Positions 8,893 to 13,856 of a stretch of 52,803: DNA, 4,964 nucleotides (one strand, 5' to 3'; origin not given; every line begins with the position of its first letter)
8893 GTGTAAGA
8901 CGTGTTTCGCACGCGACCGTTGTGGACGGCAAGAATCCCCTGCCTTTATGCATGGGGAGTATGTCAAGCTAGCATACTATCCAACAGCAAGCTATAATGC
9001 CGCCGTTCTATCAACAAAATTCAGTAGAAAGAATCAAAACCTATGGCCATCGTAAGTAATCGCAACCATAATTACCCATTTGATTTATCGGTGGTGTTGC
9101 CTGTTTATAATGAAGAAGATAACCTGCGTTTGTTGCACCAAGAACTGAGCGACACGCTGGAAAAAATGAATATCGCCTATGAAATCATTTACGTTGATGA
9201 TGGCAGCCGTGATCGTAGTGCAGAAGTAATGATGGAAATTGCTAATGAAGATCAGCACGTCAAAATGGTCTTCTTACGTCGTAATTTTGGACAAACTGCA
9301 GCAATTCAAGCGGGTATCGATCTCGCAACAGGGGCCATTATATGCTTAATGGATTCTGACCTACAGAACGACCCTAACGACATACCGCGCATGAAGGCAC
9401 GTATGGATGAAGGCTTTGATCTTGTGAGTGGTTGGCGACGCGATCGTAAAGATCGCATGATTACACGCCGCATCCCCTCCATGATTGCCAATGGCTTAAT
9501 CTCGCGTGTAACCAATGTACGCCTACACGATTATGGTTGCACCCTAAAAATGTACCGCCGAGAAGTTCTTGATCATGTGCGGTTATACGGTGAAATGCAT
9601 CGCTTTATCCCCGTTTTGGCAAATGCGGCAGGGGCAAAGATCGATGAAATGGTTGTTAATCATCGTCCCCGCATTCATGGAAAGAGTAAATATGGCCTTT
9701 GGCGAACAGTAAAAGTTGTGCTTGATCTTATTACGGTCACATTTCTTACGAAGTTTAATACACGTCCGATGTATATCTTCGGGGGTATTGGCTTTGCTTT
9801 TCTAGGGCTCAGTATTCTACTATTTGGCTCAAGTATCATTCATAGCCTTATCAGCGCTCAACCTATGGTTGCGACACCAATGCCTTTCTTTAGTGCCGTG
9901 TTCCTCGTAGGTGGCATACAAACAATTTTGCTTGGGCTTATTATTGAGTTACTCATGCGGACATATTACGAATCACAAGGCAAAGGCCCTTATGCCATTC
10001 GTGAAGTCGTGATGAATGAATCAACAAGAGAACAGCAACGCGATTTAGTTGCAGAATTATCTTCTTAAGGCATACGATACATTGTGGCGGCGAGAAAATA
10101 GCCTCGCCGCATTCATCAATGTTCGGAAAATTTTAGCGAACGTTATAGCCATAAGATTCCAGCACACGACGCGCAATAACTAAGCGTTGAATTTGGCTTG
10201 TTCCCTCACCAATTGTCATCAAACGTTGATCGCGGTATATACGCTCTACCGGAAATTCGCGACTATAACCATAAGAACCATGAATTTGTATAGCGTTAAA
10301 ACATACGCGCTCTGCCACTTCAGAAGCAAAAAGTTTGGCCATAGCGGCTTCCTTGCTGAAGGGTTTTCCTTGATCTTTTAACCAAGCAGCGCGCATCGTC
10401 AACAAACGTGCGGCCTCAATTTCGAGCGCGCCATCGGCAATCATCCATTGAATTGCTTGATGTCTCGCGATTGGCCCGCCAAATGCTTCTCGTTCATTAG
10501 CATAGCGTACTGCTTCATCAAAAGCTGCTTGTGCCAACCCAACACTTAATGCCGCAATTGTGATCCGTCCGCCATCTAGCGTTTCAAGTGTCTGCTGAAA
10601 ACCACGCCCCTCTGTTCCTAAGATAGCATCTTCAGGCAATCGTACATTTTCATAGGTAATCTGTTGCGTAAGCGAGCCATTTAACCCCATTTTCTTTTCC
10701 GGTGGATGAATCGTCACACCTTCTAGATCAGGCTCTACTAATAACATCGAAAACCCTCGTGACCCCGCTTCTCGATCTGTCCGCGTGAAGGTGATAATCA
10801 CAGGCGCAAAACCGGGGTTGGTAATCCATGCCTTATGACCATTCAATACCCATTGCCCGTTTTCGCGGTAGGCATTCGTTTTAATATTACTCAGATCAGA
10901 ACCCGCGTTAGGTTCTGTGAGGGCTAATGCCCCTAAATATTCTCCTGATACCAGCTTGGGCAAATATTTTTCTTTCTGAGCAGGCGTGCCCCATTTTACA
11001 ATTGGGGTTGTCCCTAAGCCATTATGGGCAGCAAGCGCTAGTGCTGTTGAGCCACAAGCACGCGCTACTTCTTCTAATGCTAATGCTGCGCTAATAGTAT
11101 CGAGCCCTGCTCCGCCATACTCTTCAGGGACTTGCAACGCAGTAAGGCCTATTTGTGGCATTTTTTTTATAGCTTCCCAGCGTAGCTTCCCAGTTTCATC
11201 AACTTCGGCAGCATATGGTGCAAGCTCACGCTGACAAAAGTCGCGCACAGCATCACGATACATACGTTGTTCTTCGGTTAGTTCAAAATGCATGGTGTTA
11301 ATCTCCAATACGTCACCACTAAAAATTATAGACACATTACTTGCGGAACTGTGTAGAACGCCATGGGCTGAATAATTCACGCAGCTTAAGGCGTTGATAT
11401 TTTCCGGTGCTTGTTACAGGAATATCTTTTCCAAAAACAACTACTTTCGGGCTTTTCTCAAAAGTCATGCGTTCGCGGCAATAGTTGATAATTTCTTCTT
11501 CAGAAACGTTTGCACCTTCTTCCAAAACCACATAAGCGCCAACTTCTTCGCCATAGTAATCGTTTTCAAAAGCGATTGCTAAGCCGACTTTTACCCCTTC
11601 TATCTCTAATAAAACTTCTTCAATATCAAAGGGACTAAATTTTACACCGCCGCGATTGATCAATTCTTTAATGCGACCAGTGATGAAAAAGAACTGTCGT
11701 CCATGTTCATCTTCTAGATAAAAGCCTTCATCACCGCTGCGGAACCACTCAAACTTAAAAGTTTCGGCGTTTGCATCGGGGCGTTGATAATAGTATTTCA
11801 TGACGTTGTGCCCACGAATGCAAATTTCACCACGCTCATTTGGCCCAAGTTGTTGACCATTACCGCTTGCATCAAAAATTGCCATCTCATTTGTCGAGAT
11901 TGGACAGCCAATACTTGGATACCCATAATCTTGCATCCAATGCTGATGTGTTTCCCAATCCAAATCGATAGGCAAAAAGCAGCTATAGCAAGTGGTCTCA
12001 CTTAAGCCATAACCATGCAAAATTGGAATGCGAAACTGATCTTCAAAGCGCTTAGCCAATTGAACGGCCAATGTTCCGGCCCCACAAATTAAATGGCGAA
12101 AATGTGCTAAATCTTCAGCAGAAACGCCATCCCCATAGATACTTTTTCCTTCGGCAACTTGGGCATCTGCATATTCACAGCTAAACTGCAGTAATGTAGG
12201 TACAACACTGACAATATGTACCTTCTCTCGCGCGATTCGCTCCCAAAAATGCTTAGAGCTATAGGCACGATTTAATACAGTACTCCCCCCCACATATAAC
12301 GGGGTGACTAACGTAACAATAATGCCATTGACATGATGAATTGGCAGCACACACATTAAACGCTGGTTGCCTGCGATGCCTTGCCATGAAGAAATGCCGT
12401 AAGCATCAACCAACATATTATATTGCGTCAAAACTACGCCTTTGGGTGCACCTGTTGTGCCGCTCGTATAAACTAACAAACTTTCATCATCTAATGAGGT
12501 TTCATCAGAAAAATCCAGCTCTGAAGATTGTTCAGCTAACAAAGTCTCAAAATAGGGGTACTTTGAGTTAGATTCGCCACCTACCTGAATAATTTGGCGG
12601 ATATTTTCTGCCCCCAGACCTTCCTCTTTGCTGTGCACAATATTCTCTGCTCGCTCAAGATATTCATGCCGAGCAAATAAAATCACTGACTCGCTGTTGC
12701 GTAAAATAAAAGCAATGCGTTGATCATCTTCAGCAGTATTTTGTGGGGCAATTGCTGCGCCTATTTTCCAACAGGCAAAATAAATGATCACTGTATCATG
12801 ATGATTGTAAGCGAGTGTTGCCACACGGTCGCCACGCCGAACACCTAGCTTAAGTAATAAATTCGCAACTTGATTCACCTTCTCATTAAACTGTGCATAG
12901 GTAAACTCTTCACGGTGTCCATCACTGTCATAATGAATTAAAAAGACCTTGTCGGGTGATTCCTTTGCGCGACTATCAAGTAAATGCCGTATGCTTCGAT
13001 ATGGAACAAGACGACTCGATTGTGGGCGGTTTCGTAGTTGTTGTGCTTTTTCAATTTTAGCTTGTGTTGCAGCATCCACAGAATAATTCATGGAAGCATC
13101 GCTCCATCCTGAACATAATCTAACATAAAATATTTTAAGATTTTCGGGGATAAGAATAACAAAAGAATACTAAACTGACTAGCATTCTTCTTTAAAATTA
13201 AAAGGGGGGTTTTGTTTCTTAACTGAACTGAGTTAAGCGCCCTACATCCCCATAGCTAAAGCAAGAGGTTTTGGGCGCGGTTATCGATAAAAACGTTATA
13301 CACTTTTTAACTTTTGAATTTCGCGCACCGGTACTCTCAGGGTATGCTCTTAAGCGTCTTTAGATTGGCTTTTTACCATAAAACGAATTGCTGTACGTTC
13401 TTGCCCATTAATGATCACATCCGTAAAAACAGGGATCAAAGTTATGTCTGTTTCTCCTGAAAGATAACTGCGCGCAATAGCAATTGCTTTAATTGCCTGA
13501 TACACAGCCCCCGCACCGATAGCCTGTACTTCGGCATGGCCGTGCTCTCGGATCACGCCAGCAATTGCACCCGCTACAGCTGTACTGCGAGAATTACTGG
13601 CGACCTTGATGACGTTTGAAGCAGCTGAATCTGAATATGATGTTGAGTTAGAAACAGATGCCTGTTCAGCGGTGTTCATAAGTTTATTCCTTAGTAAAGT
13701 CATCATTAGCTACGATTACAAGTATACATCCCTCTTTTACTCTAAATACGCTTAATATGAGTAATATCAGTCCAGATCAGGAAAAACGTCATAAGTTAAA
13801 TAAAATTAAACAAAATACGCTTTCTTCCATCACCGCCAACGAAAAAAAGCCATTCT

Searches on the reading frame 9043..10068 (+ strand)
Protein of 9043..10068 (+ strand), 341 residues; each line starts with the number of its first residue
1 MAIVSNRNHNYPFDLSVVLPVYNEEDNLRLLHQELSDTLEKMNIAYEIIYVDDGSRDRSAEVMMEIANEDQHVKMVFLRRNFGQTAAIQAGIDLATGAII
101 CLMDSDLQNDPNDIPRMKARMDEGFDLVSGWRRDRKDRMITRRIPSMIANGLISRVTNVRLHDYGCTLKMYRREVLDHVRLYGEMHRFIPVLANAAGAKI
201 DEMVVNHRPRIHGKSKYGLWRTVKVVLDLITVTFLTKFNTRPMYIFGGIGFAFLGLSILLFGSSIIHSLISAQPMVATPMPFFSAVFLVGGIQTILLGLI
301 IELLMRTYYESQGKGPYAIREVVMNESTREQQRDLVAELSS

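Call 85: search_protein_families(library=pfam, max_evalue=0.00001, proteins=[window:9043-10068:+])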
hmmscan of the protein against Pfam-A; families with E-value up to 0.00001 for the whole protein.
window:9043-10068:+ (341 aa): 2 families
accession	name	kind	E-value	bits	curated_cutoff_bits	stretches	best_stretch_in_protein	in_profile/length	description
PF00535.33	Glycos_transf_2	-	4e-33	115.2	23.3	1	16-179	1-167/168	Glycosyl transferase family 2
PF13641.12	Glyco_tranf_2_3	-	3.9e-06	27.5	27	1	15-115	3-105/230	Glycosyltransferase like family 2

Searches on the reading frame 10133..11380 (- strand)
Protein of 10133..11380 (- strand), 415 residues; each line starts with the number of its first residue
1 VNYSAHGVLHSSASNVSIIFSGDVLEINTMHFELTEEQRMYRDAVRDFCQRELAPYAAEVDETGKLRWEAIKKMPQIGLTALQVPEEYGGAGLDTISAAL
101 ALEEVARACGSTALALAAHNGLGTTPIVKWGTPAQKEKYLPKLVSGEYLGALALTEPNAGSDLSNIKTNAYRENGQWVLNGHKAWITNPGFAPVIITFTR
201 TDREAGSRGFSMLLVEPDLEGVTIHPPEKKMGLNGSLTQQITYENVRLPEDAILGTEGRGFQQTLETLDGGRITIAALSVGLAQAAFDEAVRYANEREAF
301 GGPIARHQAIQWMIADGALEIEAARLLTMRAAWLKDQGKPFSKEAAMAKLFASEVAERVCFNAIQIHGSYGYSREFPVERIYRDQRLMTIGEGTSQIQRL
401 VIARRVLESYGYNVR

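Call 85: search_protein_families(library=pfam, max_evalue=0.00001, proteins=[window:10133-11380:-])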
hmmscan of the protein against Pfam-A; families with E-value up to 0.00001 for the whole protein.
window:10133-11380:- (415 aa): 4 families
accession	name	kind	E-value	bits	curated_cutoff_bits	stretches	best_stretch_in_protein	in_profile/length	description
PF00441.29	Acyl-CoA_dh_1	-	6.7e-55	185.8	22.4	1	258-407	1-150/150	Acyl-CoA dehydrogenase, C-terminal domain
PF02771.21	Acyl-CoA_dh_N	-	2.6e-42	144.2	22.9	1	35-147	1-113/113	Acyl-CoA dehydrogenase, N-terminal domain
PF02770.24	Acyl-CoA_dh_M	-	5.6e-25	87.8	33.3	1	151-246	1-97/97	Acyl-CoA dehydrogenase, middle domain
PF08028.16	Acyl-CoA_dh_2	-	1.3e-21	77.7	22.7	1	273-389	1-127/134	Acyl-CoA dehydrogenase, C-terminal domain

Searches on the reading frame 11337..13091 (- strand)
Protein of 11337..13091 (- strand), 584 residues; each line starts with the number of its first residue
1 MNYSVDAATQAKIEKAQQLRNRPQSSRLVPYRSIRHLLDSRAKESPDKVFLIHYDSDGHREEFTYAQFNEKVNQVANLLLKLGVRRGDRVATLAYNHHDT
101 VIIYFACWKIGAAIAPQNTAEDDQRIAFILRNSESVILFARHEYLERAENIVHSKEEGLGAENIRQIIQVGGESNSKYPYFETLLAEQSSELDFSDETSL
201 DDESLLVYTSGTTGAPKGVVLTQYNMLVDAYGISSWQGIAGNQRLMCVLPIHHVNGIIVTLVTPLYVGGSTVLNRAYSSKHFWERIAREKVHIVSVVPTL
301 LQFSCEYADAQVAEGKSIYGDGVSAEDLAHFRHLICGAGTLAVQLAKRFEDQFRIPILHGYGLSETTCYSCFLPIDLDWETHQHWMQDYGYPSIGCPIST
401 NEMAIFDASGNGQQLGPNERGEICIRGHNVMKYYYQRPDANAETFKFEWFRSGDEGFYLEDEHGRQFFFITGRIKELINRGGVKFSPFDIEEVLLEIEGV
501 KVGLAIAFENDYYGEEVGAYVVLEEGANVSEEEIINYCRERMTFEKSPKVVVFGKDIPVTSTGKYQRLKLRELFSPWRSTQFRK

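Call 85: search_protein_families(library=pfam, max_evalue=0.00001, proteins=[window:11337-13091:-])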
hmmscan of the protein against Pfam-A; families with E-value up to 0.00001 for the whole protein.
window:11337-13091:- (584 aa): 2 families
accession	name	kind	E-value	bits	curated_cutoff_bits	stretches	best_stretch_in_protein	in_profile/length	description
PF00501.34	AMP-binding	-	6.1e-82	275.9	29.9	1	39-435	2-384/384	AMP-binding enzyme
PF13193.12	AMP-binding_C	-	1.6e-08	35.8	24.5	1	490-564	2-76/76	AMP-binding enzyme C-terminal domain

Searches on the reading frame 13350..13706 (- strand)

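Call 85: search_protein_families(library=pfam, max_evalue=0.00001, proteins=[window:13350-13706:-])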
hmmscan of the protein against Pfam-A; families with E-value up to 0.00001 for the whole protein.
window:13350-13706:- (118 aa): 1 family
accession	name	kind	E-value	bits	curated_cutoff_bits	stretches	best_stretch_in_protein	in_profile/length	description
PF04232.17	SpoVS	-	2.3e-32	111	24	1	31-111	1-82/83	Stage V sporulation protein S (SpoVS)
